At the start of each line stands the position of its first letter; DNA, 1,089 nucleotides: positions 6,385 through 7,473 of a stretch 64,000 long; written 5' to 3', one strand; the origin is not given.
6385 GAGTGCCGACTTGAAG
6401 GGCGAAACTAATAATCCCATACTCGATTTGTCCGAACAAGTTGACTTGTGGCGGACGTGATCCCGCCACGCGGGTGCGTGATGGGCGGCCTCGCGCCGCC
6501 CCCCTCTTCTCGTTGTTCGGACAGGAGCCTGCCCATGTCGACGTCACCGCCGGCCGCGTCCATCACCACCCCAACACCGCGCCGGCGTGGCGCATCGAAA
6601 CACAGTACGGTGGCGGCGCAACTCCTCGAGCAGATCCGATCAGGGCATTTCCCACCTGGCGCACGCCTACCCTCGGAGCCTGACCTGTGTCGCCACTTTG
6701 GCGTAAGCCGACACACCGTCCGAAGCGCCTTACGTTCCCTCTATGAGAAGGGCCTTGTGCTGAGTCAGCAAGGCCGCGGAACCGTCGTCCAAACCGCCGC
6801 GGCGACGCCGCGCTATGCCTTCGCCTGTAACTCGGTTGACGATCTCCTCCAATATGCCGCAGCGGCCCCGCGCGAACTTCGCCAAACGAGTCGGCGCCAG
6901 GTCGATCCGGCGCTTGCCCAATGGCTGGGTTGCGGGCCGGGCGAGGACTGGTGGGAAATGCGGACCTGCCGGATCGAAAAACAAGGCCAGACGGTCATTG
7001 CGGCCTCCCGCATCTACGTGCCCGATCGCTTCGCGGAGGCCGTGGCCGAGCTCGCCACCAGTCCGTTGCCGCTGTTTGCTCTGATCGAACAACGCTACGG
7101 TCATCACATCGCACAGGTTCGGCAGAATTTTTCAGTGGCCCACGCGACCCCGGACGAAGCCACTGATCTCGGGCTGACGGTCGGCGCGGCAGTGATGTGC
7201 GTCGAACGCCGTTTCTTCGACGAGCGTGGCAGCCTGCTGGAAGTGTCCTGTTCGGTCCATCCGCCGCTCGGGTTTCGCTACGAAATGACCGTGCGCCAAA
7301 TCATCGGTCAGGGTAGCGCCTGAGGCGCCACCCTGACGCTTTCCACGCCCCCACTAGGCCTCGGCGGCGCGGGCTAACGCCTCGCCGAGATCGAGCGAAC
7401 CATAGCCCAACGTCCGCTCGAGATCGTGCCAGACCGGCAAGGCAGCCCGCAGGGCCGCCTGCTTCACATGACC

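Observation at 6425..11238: Same GntR/FadR-type palindrome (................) upstream of the GntR/HutC regulator and upstream of the citryl-CoA-lyase-like / double-ACAD genes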

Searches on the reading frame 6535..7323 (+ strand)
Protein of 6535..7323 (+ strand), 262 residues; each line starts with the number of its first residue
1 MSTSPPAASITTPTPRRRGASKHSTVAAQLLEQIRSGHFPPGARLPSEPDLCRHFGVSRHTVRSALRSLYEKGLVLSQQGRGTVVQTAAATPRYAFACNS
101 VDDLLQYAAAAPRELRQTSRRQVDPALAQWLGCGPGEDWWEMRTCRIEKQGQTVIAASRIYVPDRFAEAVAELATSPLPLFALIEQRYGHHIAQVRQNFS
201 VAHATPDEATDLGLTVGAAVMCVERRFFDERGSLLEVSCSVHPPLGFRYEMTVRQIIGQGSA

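Call 7: search_protein_families(library=pfam, proteins=[window:6535-7323:+])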
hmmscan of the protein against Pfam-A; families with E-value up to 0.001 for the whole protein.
window:6535-7323:+ (262 aa): 4 families
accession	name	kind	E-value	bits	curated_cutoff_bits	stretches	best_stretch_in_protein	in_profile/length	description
PF00392.27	GntR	-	9.4e-21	73.7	27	1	24-85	3-64/64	Bacterial regulatory proteins, gntR family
PF07702.18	UTRA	-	4.8e-18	65.8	23.8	1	117-244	12-137/141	UTRA domain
PF14502.12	HTH_41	-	5.8e-06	26.1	25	1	42-81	3-43/48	Helix-turn-helix domain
PF08220.18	HTH_DeoR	-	0.00085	19.5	21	0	50-80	19-49/57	DeoR-like helix-turn-helix domain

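Call 8: find_related_loci(query=window:6535-7323:+, collection=genome_contigs, flank=10000)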
Query window:6535-7323:+ (262 aa) in genome_contigs; peptide patterns used: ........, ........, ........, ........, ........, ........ (x = any residue, [..] = any of these).
79 stretches matched a pattern; 6 encode a relative of the query (tblastn E <= 1e-3); 6 distinct loci.
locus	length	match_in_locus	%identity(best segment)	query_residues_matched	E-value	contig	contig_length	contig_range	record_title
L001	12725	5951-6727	70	6-261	1e-118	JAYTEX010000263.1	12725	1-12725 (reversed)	MAG: Pseudomonadota bacterium isolate GFS_2113 GFS_2113_262, whole genome shotgun sequence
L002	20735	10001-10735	60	15-259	2e-98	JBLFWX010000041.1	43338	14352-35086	MAG: Gammaproteobacteria bacterium isolate 3300053785_120 Ga0535658_0001230, whole genome shotgun sequence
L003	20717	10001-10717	63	20-259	7e-95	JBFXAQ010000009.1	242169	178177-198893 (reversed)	MAG: Gammaproteobacteria bacterium isolate CA_2019_TPBS_26 NODE_454_length_242169_cov_46.392064_TPBS, whole genome shotg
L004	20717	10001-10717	63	20-259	3e-91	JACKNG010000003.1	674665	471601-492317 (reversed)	MAG: Gammaproteobacteria bacterium isolate HK-STAS-PROT-138 HK-STAS-PROT-138_3, whole genome shotgun sequence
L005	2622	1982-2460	53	22-259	2e-28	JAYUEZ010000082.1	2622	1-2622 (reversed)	MAG: Gammaproteobacteria bacterium isolate GFS_7618 GFS_7618_81, whole genome shotgun sequence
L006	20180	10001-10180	62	28-86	1e-16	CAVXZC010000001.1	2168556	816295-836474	MAG: uncultured Solirubrobacteraceae bacterium isolate MFD04967.bin.2.160 genome assembly, contig: contig_15287, whole g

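Call 18: find_related_loci(query=A1, collection=metagenome_contigs, flank=10000)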
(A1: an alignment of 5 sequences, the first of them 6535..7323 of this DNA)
Query A1 (262 aa) in metagenome_contigs; peptide patterns used: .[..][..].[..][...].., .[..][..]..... (x = any residue, [..] = any of these).
234 stretches matched a pattern; 6 encode a relative of the query (tblastn E <= 1e-3); 6 distinct loci.
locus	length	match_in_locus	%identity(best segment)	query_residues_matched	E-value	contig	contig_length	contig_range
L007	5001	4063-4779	58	20-258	1e-86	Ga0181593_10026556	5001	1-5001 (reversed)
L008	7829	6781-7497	58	20-258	2e-86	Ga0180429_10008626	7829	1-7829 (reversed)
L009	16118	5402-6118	58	20-258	2e-86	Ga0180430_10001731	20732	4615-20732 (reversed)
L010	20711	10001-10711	59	22-258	2e-89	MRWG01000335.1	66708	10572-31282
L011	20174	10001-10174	36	29-86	5e-6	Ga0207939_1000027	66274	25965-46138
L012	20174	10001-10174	36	29-86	5e-6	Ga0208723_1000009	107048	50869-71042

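Call 20: find_homologous_proteins(query=window:6535-7323:+, max_evalue=1e-30)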
Query window:6535-7323:+ (262 aa): 85 proteins with E <= 1e-30 among 3382 candidates.
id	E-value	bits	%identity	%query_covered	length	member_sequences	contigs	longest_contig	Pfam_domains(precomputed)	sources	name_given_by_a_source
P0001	1.5e-170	583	99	100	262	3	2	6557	PF14502.13,PF00392.28,PF07702.19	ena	-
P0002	8.2e-114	397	74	92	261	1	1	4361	PF00392.28,PF07702.19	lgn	-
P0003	9.2e-110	384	69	98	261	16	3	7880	PF00392.28,PF07702.19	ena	-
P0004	2.4e-104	366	67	93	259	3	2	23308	PF00392.28,PF07702.19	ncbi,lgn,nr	ncbi:MAG: GntR family transcriptional regulator [Gammaproteobacteria bacterium]|nr:GntR family trans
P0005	2.6e-100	353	64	97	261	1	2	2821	PF00392.28,PF07702.19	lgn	-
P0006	1.6e-97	344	64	96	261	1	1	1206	PF00392.28,PF07702.19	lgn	-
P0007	4.2e-97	343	64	93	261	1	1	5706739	PF00392.28,PF07702.19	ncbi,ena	-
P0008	1.2e-96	341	66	92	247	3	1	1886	PF00392.28,PF07702.19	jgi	jgi:DNA-binding GntR family transcriptional regulator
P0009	1.2e-93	331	65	93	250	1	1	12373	PF00392.28,PF07702.19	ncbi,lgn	-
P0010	1.7e-93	331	60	95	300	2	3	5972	PF00392.28,PF07702.19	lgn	-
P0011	3.6e-93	330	63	91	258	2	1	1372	PF00392.28,PF07702.19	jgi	-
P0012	5.1e-93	329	63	92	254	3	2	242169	PF00392.28,PF08220.19,PF07702.19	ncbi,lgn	ncbi:MAG: GntR family transcriptional regulator [Gammaproteobacteria bacterium]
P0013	7.5e-93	329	63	93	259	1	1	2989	PF00392.28,PF07702.19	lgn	-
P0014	2.5e-92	327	59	99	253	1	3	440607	PF00392.28,PF07702.19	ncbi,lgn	-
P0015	8.2e-92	325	61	93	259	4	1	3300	PF00392.28,PF07702.19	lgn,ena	-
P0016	9.0e-91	322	60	94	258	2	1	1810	PF00392.28,PF07702.19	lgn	-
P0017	1.2e-90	321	63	92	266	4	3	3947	PF00392.28,PF08220.19,PF07702.19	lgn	-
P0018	1.7e-89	318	60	92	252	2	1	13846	PF00392.28,PF07702.19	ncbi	-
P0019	1.1e-88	315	59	91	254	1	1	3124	PF00392.28,PF07702.19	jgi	jgi:DNA-binding GntR family transcriptional regulator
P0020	6.8e-88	312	59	91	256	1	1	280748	PF00392.28,PF07702.19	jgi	jgi:GntR family transcriptional regulator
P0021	3.2e-86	307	57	98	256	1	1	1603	PF00392.28,PF07702.19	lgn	-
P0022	2.8e-85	304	56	95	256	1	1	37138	PF00392.28,PF07702.19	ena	-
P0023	4.2e-85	303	58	95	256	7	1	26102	PF00392.28,PF07702.19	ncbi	-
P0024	1.7e-84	301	59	91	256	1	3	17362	PF00392.28,PF07702.19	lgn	-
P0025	3.6e-84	300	59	91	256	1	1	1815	PF00392.28,PF07702.19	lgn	-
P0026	1.3e-83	298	57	92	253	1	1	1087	PF00392.28,PF07702.19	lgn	-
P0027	1.7e-83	298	56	98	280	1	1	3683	PF00392.28,PF07702.19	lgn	-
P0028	2.5e-83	297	55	95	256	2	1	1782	PF00392.28,PF07702.19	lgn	-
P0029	2.6e-83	297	57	96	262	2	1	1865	PF12802.14,PF00392.28,PF07702.19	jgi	-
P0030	3.0e-83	297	59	90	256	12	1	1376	PF00392.28,PF07702.19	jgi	-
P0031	3.1e-83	297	58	91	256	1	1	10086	PF00392.28,PF07702.19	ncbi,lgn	ncbi:MAG: GntR family transcriptional regulator [Gammaproteobacteria bacterium]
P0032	5.0e-83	296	54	98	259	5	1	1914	PF00392.28,PF07702.19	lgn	-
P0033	6.0e-83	296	55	93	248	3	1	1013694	PF00392.28,PF07702.19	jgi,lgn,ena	-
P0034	6.4e-83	296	58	91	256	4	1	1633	PF00392.28,PF07702.19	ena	-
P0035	7.9e-83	296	55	98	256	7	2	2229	PF00392.28,PF07702.19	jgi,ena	-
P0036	1.4e-82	295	57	97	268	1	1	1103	PF00392.28,PF07702.19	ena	-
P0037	3.5e-82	294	59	91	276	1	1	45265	PF00392.28,PF07702.19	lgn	-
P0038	3.6e-82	294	57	90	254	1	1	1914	PF00392.28,PF07702.19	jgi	jgi:DNA-binding GntR family transcriptional regulator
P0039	6.1e-82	293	57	95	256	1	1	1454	PF00392.28,PF07702.19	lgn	-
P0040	8.9e-82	292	55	94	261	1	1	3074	PF00392.28,PF07702.19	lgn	-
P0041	1.0e-81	292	59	90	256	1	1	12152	PF00392.28,PF07702.19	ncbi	-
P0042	1.1e-81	292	59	90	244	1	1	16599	PF00392.28,PF07702.19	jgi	jgi:GntR family transcriptional regulator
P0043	1.4e-81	292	55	95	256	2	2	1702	PF00392.28,PF07702.19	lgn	-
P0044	5.7e-81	290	56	92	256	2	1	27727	PF00392.28,PF07702.19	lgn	-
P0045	5.7e-81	290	58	90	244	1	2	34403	PF00392.28,PF07702.19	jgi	jgi:GntR family transcriptional regulator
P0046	9.0e-81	289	57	90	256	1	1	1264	PF00392.28,PF07702.19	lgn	-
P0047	1.6e-80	288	53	98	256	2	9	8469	PF00392.28,PF07702.19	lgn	-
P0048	1.9e-80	288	58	90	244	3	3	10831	PF00392.28,PF07702.19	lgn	-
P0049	2.3e-80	288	58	91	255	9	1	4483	PF00392.28,PF07702.19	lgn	-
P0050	1.2e-79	285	57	90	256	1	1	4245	PF00392.28,PF07702.19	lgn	-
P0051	1.8e-79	285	57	90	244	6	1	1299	PF00392.28,PF07702.19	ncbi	-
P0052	2.3e-79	284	55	90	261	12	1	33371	PF00392.28,PF07702.19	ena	-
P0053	2.7e-79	284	55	98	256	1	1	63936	PF00392.28,PF07702.19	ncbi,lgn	-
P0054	2.9e-79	284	55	95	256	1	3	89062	PF00392.28,PF07702.19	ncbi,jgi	ncbi:MAG: GntR family transcriptional regulator [Gammaproteobacteria bacterium]|jgi:DNA-binding GntR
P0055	5.3e-79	283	53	95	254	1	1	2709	PF00392.28,PF07702.19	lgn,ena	-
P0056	2.3e-78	281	57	90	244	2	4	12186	PF00392.28,PF07702.19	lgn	-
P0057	2.7e-78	281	56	91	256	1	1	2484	PF00392.28,PF07702.19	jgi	-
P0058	7.0e-78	280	54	92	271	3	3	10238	PF00392.28,PF07702.19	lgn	-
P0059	8.9e-77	276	56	90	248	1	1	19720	PF00392.28,PF07702.19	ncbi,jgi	-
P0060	1.0e-76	276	53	97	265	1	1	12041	PF00392.28,PF07702.19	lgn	-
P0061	5.7e-75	270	52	90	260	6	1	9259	PF00392.28,PF07702.19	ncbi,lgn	-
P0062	7.3e-75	270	52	93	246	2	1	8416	PF00392.28,PF07702.19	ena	-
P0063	5.8e-74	267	52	92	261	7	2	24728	PF00392.28,PF07702.19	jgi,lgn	jgi:GntR family transcriptional regulator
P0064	8.1e-74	266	54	92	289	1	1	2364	PF00392.28,PF07702.19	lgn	-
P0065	5.9e-73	263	54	90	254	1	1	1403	PF00392.28,PF07702.19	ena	-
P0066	1.8e-71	259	52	95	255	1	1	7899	PF14502.13,PF00392.28,PF07702.19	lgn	-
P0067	8.1e-71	256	59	79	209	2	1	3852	PF00392.28,PF07702.19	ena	-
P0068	1.3e-68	249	53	89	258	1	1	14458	PF14502.13,PF00392.28,PF07702.19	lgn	-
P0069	1.0e-65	240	58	75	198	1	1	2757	PF07702.19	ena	-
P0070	2.1e-57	212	47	89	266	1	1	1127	PF00392.28,PF07702.19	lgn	-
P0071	1.5e-53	200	45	91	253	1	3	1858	PF00392.28,PF07702.19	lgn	-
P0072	4.4e-52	195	57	63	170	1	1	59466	PF00392.28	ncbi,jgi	jgi:GntR family transcriptional regulator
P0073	5.7e-52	195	45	89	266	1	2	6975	PF00392.28,PF07702.19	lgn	-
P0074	4.1e-51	192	43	89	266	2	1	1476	PF00392.28,PF07702.19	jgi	jgi:GntR family transcriptional regulator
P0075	8.1e-51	191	54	64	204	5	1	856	PF00392.28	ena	-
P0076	1.1e-49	187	44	89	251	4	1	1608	PF00392.28,PF07702.19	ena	-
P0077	1.8e-48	183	42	89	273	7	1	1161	PF14502.13,PF00392.28,PF07702.19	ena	-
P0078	3.8e-48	182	42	89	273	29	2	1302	PF14502.13,PF00392.28,PF07702.19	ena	-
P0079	9.2e-48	181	43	89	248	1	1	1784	PF14502.13,PF00392.28,PF07702.19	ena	-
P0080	9.3e-47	178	42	89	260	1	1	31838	PF00392.28,PF07702.19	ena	-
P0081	4.9e-46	175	42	89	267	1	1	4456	PF14502.13,PF00392.28,PF07702.19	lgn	-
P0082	1.8e-40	157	57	51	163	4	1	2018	PF00392.28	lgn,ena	-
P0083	6.7e-38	149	39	84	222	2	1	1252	PF08279.19,PF00392.28,PF07702.19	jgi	jgi:DNA-binding GntR family transcriptional regulator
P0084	6.8e-38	149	54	53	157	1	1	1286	PF00392.28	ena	-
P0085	7.5e-32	129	35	90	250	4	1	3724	PF00392.28,PF07702.19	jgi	jgi:DNA-binding GntR family transcriptional regulator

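Call 21: find_encoding_contigs(protein=P0007, flank=10000, max_places=1)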
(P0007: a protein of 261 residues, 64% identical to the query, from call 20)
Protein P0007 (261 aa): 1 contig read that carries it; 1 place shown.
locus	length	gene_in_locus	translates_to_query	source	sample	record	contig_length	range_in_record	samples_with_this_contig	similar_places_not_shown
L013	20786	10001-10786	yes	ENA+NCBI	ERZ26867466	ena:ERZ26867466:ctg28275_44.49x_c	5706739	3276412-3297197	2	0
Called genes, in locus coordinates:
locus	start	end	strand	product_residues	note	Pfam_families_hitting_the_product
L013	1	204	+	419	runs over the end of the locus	PF00067:p450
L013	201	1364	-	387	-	PF02771:Acyl-CoA_dh_N (weak), PF00441:Acyl-CoA_dh_1 (faint), PF08028:Acyl-CoA_dh_2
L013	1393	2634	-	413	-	PF00108:Thiolase_N, PF00109:ketoacyl-synt (weak), PF02803:Thiolase_C, PF22691:Thiolase_C_1 (faint)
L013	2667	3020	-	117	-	PF00578:AhpC-TSA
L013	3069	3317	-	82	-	-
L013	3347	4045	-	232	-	PF13417:GST_N_3, PF13409:GST_N_2, PF22041:GST_C_7, PF00043:GST_C (weak), PF13410:GST_C_2 (weak)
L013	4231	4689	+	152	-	PF00583:Acetyltransf_1, PF13673:Acetyltransf_10 (faint), PF13508:Acetyltransf_7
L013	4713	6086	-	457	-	PF00270:DEAD, PF00271:Helicase_C, PF03880:DbpA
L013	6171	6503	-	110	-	PF00254:FKBP_C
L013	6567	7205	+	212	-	PF13532:2OG-FeII_Oxy_2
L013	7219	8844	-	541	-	PF00732:GMC_oxred_N, PF00890:FAD_binding_2 (faint), PF05834:Lycopene_cycl (faint), PF05199:GMC_oxred_C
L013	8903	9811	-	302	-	PF10340:Say1_Mug180, PF20434:BD-FAE (weak), PF07859:Abhydrolase_3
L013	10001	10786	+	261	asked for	PF00392:GntR, PF07702:UTRA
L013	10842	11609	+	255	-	PF00285:Citrate_synt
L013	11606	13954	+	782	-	PF02771:Acyl-CoA_dh_N (weak), PF00441:Acyl-CoA_dh_1, PF08028:Acyl-CoA_dh_2 (weak), PF02771:Acyl-CoA_dh_N, PF02770:Acyl-CoA_dh_M, PF00441:Acyl-CoA_dh_1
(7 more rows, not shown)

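Call 22: find_encoding_contigs(protein=P0004, flank=10000, max_places=1)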
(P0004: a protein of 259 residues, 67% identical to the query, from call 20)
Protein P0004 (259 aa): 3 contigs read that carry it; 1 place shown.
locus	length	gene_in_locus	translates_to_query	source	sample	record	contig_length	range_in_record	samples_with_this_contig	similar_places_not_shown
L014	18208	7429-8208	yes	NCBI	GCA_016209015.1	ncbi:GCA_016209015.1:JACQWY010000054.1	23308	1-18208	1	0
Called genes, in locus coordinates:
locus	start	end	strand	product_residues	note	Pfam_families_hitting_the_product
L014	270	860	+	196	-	PF00510:COX3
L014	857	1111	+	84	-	PF03626:COX4_pro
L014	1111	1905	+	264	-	PF07728:AAA_5, PF08406:CbbQ_C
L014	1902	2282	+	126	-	PF09685:MamF_MmsF (faint)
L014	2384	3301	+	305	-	PF12801:Fer4_5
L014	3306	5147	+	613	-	PF00092:VWA (weak)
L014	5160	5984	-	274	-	-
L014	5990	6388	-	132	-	PF12098:DUF3574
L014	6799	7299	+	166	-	PF00578:AhpC-TSA, PF08534:Redoxin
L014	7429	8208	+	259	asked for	PF00392:GntR, PF07702:UTRA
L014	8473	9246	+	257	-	PF00285:Citrate_synt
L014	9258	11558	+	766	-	PF02771:Acyl-CoA_dh_N, PF00441:Acyl-CoA_dh_1, PF02771:Acyl-CoA_dh_N, PF02770:Acyl-CoA_dh_M, PF00441:Acyl-CoA_dh_1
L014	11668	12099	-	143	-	PF13577:SnoaL_4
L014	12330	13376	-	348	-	PF00724:Oxidored_FMN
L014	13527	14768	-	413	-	PF00296:Bac_luciferase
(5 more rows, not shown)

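Call 23: find_encoding_contigs(protein=P0014, flank=10000, max_places=1)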
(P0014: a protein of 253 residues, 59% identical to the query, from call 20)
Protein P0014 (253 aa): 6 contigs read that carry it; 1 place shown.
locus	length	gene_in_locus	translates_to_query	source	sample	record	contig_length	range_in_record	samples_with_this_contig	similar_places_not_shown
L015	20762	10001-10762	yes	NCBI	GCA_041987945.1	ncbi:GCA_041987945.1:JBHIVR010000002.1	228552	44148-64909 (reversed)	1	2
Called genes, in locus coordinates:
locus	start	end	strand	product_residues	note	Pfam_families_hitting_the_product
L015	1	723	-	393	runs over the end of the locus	PF01636:APH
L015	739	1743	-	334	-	PF23212:DUF7064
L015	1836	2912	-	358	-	PF00111:Fer2, PF00970:FAD_binding_6, PF00175:NAD_binding_1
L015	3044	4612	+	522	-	PF00501:AMP-binding, PF13193:AMP-binding_C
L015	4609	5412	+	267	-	PF00378:ECH_1, PF16113:ECH_2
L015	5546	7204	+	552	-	PF00501:AMP-binding, PF13193:AMP-binding_C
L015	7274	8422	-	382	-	PF02958:EcKL (weak), PF01636:APH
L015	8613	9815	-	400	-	PF00296:Bac_luciferase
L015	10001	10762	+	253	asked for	PF00392:GntR, PF07702:UTRA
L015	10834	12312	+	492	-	PF00743:FMO-like, PF00890:FAD_binding_2 (weak), PF01266:DAO (faint), PF07992:Pyr_redox_2 (faint), PF13434:Lys_Orn_oxgnase (faint), PF13450:NAD_binding_8, PF13738:Pyr_redox_3, PF01593:Amino_oxidase (faint)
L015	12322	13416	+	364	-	PF08240:ADH_N, PF16912:Glu_dehyd_C, PF00107:ADH_zinc_N, PF13602:ADH_zinc_N_2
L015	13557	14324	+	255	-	PF00285:Citrate_synt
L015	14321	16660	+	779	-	PF02771:Acyl-CoA_dh_N, PF00441:Acyl-CoA_dh_1, PF02771:Acyl-CoA_dh_N, PF02770:Acyl-CoA_dh_M, PF00441:Acyl-CoA_dh_1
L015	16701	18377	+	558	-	PF02776:TPP_enzyme_N, PF00205:TPP_enzyme_M, PF02775:TPP_enzyme_C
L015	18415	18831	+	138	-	PF10604:Polyketide_cyc2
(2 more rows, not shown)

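Call 25: search_protein_families(library=ncbifam, proteins=[window:6535-7323:+], max_evalue=0.00001)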
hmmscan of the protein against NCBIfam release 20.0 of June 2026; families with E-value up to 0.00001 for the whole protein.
window:6535-7323:+ (262 aa): 24 families
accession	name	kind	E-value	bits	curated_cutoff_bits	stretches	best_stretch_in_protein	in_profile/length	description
TIGR02018.2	his_ut_repres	equivalog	5.3e-24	84.8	220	1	23-243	1-216/226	histidine utilization transcriptional repressor HutC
TIGR02325.1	C_P_lyase_phnF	equivalog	8.4e-24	84.4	156.8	1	17-239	4-224/238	phosphonate metabolism transcriptional regulator PhnF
NF052441.1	TransRegRv0792c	equivalog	9e-24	84.1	400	1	18-257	12-250/260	Rv0792c family HTH-type transcriptional regulator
TIGR02404.1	trehalos_R_Bsub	equivalog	4.6e-20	72.2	211.95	1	22-250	1-228/233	trehalose operon repressor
TIGR03337.1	phnR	equivalog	1.8e-19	70.4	296.75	1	25-237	5-214/231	phosphonate utilization transcriptional regulator PhnR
NF008491.0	PRK11402.1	subfamily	1e-18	67.8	269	1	24-234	14-221/243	GntR family transcriptional regulator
NF041547.1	GntR_LSA1692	equivalog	1.1e-15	57.9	275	1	22-227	2-204/233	GntR family transcriptional regulator, LSA1692 subfamily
NF052290.2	MocR_like_YczR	exception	2.7e-15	56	487.4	1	17-123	15-126/458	MocR-like transcription factor YczR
NF007486.0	PRK10079.1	equivalog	4.8e-14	52.7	363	1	22-225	13-212/241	phosphonate metabolism transcriptional regulator PhnF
NF052282.1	PLP_TF_PdxR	equivalog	5.1e-14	52.2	320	1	26-93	6-73/448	MocR-like pyridoxine biosynthesis transcription factor PdxR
NF003011.0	PRK03837.1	subfamily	1.6e-12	47.6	260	1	24-90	16-83/241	transcriptional regulator NanR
NF007292.0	PRK09764.1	equivalog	1.8e-12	47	281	1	24-150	8-134/240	GntR family transcriptional regulator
NF052286.1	ecto_TF_EhuR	exception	4e-12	45.4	480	1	14-100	4-91/458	MocR-like ectoine utilization transcription factor EhuR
NF007741.0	PRK10421.1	equivalog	6.3e-12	45.4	311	1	24-91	10-77/262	transcriptional regulator LldR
NF007001.0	PRK09464.1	equivalog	1.4e-10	41.3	330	1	22-88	10-77/254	pyruvate dehydrogenase complex transcriptional repressor PdhR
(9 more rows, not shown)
